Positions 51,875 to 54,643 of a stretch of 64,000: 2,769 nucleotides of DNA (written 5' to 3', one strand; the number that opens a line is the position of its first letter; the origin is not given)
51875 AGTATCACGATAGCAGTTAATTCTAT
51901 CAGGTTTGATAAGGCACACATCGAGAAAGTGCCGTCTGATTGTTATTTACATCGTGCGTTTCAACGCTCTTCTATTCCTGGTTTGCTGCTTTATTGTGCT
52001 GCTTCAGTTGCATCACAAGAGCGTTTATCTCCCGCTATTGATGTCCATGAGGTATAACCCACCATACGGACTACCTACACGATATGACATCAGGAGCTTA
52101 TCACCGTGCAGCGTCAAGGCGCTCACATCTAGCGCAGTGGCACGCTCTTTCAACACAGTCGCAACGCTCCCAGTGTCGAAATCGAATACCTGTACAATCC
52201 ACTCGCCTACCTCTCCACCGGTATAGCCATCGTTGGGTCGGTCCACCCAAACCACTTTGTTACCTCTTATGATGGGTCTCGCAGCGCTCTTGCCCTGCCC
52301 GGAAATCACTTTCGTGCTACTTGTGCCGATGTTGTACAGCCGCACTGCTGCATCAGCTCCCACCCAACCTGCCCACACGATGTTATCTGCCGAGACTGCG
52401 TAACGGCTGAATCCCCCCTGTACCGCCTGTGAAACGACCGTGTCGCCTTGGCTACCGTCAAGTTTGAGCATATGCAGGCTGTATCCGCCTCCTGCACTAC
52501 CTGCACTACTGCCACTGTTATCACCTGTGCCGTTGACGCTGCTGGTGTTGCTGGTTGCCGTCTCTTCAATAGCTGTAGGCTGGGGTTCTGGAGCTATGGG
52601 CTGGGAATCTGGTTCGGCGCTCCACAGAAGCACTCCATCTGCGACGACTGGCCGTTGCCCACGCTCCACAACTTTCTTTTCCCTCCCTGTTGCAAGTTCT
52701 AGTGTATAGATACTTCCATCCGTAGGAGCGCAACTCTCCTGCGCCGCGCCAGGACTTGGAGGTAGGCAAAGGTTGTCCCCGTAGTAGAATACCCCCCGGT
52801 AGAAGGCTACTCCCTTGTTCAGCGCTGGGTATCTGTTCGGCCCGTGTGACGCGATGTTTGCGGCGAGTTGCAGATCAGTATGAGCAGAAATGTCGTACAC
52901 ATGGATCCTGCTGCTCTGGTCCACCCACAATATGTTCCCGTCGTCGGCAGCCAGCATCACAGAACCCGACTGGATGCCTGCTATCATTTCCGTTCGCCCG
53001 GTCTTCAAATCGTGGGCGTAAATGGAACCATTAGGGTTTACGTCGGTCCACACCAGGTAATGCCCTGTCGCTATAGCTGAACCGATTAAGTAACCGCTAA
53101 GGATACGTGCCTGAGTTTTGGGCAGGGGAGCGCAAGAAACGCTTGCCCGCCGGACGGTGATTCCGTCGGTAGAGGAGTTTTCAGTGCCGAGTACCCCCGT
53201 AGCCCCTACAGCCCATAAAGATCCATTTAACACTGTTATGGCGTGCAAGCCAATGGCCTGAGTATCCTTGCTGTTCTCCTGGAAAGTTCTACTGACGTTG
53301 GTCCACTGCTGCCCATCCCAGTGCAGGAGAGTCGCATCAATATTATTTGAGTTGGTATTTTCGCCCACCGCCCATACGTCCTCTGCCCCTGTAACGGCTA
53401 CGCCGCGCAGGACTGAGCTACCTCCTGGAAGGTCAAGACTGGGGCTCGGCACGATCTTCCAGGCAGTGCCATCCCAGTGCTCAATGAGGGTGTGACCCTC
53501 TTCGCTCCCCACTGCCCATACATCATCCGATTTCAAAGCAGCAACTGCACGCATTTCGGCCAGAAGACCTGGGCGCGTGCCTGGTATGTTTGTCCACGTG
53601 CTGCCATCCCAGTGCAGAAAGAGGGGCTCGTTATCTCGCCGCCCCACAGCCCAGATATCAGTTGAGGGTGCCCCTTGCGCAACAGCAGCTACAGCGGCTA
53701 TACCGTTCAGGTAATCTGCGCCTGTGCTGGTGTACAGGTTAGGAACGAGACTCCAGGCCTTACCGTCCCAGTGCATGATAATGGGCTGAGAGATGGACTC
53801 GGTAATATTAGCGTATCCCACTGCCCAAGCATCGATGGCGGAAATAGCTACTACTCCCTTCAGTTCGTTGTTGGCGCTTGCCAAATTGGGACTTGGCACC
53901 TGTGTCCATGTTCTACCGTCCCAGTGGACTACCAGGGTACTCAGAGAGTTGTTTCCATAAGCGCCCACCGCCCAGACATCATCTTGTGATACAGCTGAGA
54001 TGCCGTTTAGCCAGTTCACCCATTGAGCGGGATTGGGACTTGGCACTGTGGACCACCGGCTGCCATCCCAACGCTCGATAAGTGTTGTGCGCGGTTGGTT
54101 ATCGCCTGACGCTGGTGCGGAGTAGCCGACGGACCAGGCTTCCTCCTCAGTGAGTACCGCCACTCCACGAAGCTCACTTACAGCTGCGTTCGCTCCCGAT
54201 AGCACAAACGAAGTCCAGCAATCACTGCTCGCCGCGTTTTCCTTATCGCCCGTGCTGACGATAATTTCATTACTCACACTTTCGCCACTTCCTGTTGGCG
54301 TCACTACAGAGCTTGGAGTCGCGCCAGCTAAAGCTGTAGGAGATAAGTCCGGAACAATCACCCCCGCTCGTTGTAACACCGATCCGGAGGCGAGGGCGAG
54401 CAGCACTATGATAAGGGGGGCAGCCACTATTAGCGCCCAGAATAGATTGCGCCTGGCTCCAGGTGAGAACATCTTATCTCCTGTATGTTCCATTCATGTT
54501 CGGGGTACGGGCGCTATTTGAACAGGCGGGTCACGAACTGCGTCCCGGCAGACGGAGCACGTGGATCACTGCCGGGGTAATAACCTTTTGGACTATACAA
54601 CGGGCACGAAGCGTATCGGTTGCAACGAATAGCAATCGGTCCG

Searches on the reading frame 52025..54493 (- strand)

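Call 16: search_protein_families(library=pfam, max_evalue=0.001, proteins=[window:52025-54493:-])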
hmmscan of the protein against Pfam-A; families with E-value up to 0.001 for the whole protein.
window:52025-54493:- (822 aa): 3 families
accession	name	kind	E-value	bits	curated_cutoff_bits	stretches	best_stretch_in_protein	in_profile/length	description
PF12768.13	Rax2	-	1.9e-06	27.9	28.8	0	370-409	135-171/254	Rax2 C-terminal beta propeller domain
PF10708.14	DUF2510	-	1.2e-05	25.4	24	0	191-205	17-31/35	Protein of unknown function (DUF2510)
PF19565.4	DUF6087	-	0.00068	20.3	27.1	0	134-150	43-57/99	Family of unknown function (DUF6087)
